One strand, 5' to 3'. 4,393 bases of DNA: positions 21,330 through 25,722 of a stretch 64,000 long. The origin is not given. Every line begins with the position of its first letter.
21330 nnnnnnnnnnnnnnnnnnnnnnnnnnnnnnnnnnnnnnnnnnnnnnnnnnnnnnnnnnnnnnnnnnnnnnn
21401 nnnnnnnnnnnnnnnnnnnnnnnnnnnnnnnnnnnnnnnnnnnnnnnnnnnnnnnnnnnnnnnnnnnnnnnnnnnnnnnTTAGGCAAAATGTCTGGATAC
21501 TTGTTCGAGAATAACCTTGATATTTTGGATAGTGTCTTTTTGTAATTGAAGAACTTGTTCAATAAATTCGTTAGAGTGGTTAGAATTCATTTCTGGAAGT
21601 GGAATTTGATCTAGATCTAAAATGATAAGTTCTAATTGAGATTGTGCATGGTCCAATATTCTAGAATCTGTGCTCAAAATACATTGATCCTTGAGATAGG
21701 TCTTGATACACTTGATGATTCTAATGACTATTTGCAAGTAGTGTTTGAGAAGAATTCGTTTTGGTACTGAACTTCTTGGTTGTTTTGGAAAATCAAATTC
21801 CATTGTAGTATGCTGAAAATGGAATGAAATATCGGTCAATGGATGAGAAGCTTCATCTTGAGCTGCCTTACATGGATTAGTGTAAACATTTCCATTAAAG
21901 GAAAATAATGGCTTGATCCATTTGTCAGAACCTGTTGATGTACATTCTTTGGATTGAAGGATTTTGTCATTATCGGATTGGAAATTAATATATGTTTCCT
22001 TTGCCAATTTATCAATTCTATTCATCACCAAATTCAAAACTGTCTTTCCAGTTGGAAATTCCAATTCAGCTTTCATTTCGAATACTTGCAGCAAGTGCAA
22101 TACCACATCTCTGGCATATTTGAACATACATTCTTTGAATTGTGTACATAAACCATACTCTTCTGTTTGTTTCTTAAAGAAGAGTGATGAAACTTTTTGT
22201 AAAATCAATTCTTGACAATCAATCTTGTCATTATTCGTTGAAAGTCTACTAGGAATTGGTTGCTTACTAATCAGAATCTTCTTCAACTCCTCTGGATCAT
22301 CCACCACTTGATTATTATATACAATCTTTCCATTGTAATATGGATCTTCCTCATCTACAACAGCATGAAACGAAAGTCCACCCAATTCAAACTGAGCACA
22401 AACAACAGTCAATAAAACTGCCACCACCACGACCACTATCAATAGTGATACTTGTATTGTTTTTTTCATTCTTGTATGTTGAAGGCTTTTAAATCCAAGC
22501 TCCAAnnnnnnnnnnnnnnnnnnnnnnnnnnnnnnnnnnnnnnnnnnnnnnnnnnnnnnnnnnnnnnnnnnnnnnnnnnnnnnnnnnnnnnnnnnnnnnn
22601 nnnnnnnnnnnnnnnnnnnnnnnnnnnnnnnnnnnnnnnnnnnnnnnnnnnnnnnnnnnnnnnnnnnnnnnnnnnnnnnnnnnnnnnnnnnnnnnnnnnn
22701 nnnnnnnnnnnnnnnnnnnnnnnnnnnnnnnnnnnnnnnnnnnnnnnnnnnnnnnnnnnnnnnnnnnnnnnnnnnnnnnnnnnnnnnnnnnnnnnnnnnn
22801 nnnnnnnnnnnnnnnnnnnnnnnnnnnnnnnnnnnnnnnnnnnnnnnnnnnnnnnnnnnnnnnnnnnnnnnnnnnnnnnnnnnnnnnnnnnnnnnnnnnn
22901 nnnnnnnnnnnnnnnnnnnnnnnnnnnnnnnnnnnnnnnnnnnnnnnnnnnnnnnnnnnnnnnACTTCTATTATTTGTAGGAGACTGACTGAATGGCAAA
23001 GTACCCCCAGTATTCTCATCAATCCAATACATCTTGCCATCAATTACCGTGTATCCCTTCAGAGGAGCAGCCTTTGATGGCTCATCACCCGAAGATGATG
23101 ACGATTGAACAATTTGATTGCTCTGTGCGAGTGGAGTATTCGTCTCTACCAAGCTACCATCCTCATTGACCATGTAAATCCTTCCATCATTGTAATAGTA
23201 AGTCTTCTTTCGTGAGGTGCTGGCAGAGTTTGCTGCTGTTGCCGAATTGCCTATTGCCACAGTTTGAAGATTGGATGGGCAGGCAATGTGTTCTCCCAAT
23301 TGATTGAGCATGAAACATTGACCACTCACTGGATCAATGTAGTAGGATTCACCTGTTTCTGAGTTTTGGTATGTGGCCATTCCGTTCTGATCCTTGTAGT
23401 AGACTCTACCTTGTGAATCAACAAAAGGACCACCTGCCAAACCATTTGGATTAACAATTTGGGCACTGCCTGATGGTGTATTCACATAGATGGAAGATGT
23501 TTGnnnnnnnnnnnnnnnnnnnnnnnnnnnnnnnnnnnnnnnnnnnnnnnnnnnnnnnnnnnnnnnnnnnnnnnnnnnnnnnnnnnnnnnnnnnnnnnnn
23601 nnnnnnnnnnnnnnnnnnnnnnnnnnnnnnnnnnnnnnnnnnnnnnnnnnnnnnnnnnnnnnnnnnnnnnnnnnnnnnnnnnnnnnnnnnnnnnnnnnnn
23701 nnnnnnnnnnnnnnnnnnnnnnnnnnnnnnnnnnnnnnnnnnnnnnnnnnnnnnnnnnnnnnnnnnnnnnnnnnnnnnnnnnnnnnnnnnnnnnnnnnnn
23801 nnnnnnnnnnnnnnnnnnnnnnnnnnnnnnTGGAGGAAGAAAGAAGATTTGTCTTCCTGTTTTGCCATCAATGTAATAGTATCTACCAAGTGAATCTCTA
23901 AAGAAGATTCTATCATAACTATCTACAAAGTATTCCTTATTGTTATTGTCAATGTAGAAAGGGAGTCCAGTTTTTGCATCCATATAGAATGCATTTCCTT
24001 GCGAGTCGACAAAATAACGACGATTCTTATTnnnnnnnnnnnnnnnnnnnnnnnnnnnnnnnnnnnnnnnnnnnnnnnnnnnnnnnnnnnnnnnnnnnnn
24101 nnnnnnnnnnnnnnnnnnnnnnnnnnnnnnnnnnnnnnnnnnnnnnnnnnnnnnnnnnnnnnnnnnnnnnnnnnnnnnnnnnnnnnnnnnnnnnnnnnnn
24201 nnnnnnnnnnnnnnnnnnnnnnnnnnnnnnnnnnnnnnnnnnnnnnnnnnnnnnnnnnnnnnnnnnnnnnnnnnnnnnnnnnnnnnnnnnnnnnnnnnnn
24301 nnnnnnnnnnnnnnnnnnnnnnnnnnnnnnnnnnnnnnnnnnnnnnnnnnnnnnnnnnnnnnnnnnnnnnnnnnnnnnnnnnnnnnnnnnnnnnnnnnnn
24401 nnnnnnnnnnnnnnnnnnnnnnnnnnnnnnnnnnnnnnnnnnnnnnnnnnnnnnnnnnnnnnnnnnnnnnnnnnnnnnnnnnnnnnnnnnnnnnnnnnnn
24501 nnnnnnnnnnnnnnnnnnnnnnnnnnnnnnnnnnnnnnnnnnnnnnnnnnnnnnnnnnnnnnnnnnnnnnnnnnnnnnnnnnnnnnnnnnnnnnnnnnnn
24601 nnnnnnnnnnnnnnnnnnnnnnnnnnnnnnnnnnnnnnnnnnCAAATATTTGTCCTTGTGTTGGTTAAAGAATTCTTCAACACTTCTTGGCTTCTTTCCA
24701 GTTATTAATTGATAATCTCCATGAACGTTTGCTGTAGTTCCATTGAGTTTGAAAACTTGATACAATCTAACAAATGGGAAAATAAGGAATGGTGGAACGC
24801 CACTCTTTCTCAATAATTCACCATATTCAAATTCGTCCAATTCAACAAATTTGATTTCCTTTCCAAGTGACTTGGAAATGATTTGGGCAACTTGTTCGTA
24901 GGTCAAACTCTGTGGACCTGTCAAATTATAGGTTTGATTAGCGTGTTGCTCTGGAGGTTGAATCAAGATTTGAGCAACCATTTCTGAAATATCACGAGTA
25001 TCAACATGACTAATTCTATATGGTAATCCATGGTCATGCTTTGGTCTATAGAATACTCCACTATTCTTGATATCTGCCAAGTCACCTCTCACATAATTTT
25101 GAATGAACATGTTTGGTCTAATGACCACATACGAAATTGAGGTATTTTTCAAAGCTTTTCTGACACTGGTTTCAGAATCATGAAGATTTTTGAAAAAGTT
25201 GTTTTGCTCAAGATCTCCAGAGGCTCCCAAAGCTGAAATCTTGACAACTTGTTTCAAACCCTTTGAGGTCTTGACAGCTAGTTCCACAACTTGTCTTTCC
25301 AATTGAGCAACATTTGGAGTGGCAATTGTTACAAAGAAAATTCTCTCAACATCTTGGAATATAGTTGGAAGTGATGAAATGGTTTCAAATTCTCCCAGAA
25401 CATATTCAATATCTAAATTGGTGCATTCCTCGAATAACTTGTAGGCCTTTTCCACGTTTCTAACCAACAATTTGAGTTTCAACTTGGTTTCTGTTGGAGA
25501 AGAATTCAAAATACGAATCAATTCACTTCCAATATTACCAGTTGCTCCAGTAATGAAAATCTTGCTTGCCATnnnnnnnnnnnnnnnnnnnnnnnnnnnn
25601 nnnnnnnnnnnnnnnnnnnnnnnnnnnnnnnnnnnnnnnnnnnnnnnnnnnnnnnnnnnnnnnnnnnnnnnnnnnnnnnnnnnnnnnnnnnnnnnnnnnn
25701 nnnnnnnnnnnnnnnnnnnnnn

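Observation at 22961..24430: Secreted protein built from YYxD..G aromatic repeats resembling bacterial cell-wall-binding (YG) repeats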

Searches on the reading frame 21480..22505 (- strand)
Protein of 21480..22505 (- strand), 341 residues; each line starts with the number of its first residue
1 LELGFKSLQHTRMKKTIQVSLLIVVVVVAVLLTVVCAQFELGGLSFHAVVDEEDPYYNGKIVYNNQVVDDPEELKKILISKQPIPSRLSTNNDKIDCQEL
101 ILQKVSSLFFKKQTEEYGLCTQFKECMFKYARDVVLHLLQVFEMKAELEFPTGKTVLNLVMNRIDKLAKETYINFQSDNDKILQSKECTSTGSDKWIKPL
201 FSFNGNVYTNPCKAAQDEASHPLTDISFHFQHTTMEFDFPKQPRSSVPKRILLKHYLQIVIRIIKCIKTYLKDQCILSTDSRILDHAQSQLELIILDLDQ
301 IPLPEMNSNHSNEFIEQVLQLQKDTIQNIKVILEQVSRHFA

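Call 54: search_protein_families(library=pfam, proteins=[window:21480-22505:-], max_evalue=10)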
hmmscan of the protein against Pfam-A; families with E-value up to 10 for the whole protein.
window:21480-22505:- (341 aa): 1 family
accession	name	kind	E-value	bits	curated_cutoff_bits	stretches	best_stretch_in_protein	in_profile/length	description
PF24711.1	YxiG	-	0.063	13.9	27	1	89-120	31-62/129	YxiG-like protein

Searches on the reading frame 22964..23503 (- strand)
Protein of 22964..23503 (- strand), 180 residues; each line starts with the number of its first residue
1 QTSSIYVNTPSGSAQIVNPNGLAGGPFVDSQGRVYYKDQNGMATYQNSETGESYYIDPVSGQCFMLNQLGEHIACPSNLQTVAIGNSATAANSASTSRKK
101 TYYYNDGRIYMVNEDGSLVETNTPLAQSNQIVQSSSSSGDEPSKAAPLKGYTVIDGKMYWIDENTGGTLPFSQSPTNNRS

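Call 27: search_solved_structures(query=A3, max_evalue=10, show_alignments=3)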
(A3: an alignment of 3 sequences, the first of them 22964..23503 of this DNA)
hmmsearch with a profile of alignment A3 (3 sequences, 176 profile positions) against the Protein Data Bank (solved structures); distinct sequences matched with E-value up to 10: 17.
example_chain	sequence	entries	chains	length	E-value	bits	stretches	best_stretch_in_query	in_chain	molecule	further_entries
6tji_A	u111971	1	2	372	8.1e-05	25.6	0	96-115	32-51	Cake10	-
6tjh_A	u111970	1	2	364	0.00011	25.2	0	97-115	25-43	Cake9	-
6tjg_A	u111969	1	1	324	0.00019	24.4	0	97-115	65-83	Cake8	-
6tjf_A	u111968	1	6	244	0.00076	22.4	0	97-115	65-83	Cake6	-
6tje_A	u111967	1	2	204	0.0017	21.3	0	97-115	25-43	Cake5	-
6tjd_A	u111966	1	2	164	0.007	19.3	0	97-115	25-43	Cake4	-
1nj9_H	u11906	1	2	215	0.0071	19.3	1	55-146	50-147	immunoglobulin heavy chain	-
6tjc_A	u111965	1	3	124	0.024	17.5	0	97-115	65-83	Cake3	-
6jyx_A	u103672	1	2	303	0.053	16.4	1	25-64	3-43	Choline binding protein J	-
7bb5_A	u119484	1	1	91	0.19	14.6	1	56-125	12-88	AcrIF9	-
4np4_A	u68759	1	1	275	0.24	14.3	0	34-95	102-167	Toxin B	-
6tjb_A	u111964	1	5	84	0.31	14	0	97-115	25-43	Cake2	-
5xmc_A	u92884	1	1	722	1.1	12.2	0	29-46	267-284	E3 ubiquitin-protein ligase Itchy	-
6j1x_B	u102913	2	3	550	1.1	12.1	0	29-46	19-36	NEDD4-like E3 ubiquitin-protein ligase WWP1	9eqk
5cq2_A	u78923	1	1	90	1.5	11.7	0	29-47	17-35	E3 ubiquitin-protein ligase Itchy homolog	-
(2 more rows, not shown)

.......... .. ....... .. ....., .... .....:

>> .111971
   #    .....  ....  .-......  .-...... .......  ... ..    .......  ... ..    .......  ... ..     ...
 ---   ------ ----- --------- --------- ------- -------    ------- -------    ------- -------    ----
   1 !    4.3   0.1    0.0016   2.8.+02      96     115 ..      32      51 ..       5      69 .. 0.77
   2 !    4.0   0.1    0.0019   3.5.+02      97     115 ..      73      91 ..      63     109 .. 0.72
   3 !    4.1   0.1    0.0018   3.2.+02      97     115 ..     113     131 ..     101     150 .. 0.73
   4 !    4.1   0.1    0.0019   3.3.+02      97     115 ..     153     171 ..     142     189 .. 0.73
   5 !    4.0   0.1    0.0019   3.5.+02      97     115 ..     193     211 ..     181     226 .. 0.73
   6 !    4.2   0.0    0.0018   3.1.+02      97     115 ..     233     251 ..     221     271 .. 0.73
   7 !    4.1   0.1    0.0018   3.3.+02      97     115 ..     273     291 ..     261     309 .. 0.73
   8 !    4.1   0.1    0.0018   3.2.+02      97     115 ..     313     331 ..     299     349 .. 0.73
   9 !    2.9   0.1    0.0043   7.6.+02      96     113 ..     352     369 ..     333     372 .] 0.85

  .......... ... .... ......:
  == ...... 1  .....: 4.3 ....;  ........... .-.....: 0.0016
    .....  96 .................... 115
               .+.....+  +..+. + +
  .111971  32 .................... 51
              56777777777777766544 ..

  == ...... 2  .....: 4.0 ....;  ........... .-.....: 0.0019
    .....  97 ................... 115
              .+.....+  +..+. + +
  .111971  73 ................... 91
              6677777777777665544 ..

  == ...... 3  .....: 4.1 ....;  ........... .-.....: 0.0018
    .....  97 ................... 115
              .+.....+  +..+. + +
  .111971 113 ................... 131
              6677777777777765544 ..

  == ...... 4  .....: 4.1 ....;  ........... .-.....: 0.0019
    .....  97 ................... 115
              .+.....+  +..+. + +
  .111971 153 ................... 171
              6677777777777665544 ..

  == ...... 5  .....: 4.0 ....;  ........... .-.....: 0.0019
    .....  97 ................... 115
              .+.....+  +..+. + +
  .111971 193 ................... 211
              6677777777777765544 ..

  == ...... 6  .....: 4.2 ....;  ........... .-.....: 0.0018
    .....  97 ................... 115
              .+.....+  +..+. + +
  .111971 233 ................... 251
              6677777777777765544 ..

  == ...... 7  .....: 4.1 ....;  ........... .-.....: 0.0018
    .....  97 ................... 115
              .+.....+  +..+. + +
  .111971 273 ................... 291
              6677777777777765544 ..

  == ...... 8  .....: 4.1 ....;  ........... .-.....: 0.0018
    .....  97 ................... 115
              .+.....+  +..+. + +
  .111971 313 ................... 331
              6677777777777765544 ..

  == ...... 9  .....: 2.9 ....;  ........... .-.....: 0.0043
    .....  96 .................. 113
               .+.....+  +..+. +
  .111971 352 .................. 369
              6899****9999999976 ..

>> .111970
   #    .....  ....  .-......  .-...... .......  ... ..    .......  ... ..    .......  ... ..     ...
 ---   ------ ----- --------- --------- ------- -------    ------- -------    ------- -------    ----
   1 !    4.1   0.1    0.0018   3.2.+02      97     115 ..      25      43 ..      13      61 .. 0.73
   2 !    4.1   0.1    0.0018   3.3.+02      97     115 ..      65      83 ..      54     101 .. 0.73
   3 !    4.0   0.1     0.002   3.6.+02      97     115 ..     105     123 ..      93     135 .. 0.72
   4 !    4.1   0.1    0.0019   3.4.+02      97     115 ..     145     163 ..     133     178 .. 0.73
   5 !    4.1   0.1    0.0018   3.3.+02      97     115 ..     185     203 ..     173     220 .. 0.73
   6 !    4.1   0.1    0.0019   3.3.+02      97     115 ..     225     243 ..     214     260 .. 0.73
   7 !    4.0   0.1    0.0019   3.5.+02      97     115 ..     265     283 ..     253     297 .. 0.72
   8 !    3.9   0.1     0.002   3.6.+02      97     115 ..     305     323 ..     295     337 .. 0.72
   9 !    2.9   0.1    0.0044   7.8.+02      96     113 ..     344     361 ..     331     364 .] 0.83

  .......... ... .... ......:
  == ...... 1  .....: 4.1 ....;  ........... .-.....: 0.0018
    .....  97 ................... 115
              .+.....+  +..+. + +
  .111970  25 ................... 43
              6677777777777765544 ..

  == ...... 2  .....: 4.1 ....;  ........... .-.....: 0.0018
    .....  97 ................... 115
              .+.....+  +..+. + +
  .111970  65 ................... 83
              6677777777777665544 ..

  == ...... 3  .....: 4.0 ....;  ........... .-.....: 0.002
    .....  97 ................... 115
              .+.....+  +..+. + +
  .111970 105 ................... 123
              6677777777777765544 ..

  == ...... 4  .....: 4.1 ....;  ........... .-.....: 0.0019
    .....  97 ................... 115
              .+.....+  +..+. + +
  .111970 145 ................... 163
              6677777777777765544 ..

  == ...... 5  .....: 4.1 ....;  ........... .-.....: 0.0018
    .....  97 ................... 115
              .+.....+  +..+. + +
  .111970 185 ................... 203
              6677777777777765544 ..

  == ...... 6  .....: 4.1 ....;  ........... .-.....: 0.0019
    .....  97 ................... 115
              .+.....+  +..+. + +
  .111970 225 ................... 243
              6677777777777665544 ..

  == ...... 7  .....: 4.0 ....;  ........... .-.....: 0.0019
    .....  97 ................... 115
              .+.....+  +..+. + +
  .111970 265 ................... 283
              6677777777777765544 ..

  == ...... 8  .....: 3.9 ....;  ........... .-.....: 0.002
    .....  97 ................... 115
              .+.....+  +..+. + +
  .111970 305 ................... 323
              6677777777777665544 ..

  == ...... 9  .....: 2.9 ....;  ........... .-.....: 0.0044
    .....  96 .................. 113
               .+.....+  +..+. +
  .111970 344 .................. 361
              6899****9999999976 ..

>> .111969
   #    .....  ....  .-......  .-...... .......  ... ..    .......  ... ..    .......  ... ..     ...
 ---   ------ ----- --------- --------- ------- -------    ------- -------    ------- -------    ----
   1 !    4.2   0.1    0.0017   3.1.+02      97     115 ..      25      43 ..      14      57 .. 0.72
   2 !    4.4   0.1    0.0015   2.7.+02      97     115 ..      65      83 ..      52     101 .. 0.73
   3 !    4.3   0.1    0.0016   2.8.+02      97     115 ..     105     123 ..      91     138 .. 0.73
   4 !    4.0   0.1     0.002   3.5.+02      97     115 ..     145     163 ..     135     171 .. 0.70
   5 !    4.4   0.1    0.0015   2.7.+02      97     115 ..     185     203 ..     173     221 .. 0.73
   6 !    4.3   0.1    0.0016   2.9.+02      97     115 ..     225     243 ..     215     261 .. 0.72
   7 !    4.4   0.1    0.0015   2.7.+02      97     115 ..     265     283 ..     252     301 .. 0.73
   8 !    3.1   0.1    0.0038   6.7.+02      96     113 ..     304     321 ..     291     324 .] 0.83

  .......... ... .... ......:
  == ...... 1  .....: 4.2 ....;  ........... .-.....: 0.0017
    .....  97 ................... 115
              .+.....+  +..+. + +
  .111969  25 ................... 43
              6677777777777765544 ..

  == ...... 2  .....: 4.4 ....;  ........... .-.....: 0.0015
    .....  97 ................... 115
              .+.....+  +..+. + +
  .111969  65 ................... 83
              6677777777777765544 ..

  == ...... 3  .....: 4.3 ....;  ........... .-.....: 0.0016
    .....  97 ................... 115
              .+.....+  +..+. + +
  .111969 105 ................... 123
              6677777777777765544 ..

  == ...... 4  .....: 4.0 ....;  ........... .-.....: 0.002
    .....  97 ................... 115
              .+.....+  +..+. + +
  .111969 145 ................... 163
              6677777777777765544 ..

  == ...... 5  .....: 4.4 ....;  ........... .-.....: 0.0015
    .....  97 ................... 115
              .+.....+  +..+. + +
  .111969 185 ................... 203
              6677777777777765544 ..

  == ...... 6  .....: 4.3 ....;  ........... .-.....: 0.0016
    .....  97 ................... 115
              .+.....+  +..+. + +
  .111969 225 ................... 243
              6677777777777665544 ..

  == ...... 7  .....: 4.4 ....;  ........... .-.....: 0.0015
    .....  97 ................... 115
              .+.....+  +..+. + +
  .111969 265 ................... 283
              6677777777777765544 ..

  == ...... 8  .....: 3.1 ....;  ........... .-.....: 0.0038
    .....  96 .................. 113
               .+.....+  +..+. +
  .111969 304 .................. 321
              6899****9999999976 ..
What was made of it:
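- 23141..23209 (-): Residues 408-430, C-block cluster 2: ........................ A single-motif resemblance to PQQ-type designed 'Cake' propeller blades, where each individual match is insignificant (call 27).
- Tried and rejected: The Cake hits rest on one short motif summed over identical blades (call 27).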

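Call 29: find_homologous_proteins(query=A3, max_evalue=0.01)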
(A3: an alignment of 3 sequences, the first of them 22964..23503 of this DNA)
Query A3 (3 sequences): 1467 candidates shared short words with the query, none scored E <= 0.01.
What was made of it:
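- Tried and rejected: A word-index search of the large protein database found no homologue outside the family (call 29).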

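Call 36: predict_structure(alignment_id=A3)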
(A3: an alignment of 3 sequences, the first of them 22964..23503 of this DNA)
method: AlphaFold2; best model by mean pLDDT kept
length: 180 residues; sequences in the alignment: 3
mean_pLDDT: 46.2   pTM: 0.34
mean pLDDT of the five models: 46.2, 45.9, 41.1, 41.1, 39.5
residues with pLDDT >= 90: 0; 70-90: 11; 50-70: 76; < 50: 93
segments of 3 or more residues with pLDDT < 50: 1-35, 37-39, 80-99, 122-149, 177-180
pLDDT, mean of each block of 10 residues (from residue 1): 25 26 38 48 55 57 62 64 30 31 54 68 35 24 30 66 65 56
secondary structure, 60 per line:
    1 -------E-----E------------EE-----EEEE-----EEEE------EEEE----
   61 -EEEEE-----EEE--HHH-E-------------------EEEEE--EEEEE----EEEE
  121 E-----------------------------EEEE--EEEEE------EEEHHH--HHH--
elements in order: E34-37 E43-46 E53-56 E62-66 E72-74 E101-105 E108-112 E117-121 E151-154 E157-161 E168-170
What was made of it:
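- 23141..23209 (-): AF2 shows three strands at low confidence (call 36).
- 22991..23062 (-): Residues 457-480, C-block cluster 3: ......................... It contains the only Trp in the protein. AF2 strands (call 36).
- Tried and rejected: The C-block model was too poor (pLDDT 46) to search (call 36).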

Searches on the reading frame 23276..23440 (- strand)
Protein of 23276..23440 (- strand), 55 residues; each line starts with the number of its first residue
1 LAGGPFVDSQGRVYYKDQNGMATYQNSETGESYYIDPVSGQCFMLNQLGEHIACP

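Call 54: search_protein_families(library=pfam, proteins=[window:23276-23440:-], max_evalue=10)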
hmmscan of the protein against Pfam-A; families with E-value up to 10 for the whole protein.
window:23276-23440:- (55 aa): 2 families
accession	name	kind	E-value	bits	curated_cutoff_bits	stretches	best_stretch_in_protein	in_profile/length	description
PF00397.32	WW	-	0.00089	19.7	26.9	2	26-41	10-25/31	WW domain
PF18705.7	DUF5643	-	0.083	13.3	34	1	7-41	53-87/115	Family of unknown function (DUF5643)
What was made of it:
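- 23276..23440 (-): Residues 331-385, C-block cluster 1: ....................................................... It contains the only two Cys (C372, C384), both invariant. Pfam WW 19.7 bits, sub-threshold (call 54).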

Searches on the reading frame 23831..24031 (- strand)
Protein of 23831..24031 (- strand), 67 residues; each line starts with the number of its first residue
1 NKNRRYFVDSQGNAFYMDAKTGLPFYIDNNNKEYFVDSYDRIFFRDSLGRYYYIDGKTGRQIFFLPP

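Call 54: search_protein_families(library=pfam, proteins=[window:23831-24031:-], max_evalue=10)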
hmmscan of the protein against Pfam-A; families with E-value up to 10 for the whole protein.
window:23831-24031:- (67 aa): 5 families
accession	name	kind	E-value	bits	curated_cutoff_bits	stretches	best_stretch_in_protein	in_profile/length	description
PF17780.6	OCRE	-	0.0017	18.8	24.7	2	18-61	8-48/52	OCRE domain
PF00397.32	WW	-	0.0059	17.1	26.9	3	16-33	8-25/31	WW domain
PF03413.25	PepSY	-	0.017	15.8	24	0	50-62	43-57/60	Peptidase propeptide and YPEB domain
PF18216.6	N_formyltrans_C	-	0.051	13.7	25.8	0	25-36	35-46/52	N-formyltransferase dimerization C-terminal domain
PF08789.15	PBCV_basic_adap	-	0.83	10.3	20.4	1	36-57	3-26/38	PBCV-specific basic adaptor domain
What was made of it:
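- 23837..24031 (-): Residues 134-198, the core array of seven consecutive nonamer/decamer units with consensus xxG[RN]x[FY][FY]xD: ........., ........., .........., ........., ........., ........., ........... Pfam on residues 134-200 gives OCRE 18.8 bits and WW 17.1 bits, both sub-threshold (call 54).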

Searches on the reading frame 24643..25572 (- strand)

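Call 54: search_protein_families(library=pfam, proteins=[window:24643-25572:-], max_evalue=10)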
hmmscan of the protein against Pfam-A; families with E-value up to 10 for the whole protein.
window:24643-25572:- (310 aa): 11 families
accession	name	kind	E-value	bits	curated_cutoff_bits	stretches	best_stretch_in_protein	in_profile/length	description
PF05368.20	NmrA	-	1e-22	81.5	27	1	2-259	2-252/298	NmrA-like family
PF13460.12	NAD_binding_10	-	5.2e-13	49.7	27.2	1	9-159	1-149/184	NAD(P)H-binding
PF02719.21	Polysacc_synt_2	-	7.8e-05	22.4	20.2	1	5-113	1-115/293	Polysaccharide biosynthesis protein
PF04321.23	RmlD_sub_bind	-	0.002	17.7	27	2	4-27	2-25/287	RmlD substrate binding domain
PF01118.30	Semialdhyde_dh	-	0.0069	17.2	26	1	4-32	1-29/121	Semialdehyde dehydrogenase, NAD binding domain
PF07993.18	NAD_binding_4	-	0.007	16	20.1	1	7-43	1-38/258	Male sterility protein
PF05057.20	DUF676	-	0.014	15.3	20.3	1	59-120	96-159/217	Putative serine esterase (DUF676)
PF02670.22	DXP_reductoisom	-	0.05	14.7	21.7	1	5-52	1-48/129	1-deoxy-D-xylulose 5-phosphate reductoisomerase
PF16363.11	GDP_Man_Dehyd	-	0.075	12.9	27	1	6-75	1-74/332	GDP-mannose 4,6 dehydratase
PF01370.27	Epimerase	-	0.088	12.6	20.9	1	5-28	1-24/240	NAD dependent epimerase/dehydratase family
PF12698.13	ABC2_membrane_3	-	0.13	11.8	31.6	1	107-177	49-95/347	ABC-2 family transporter protein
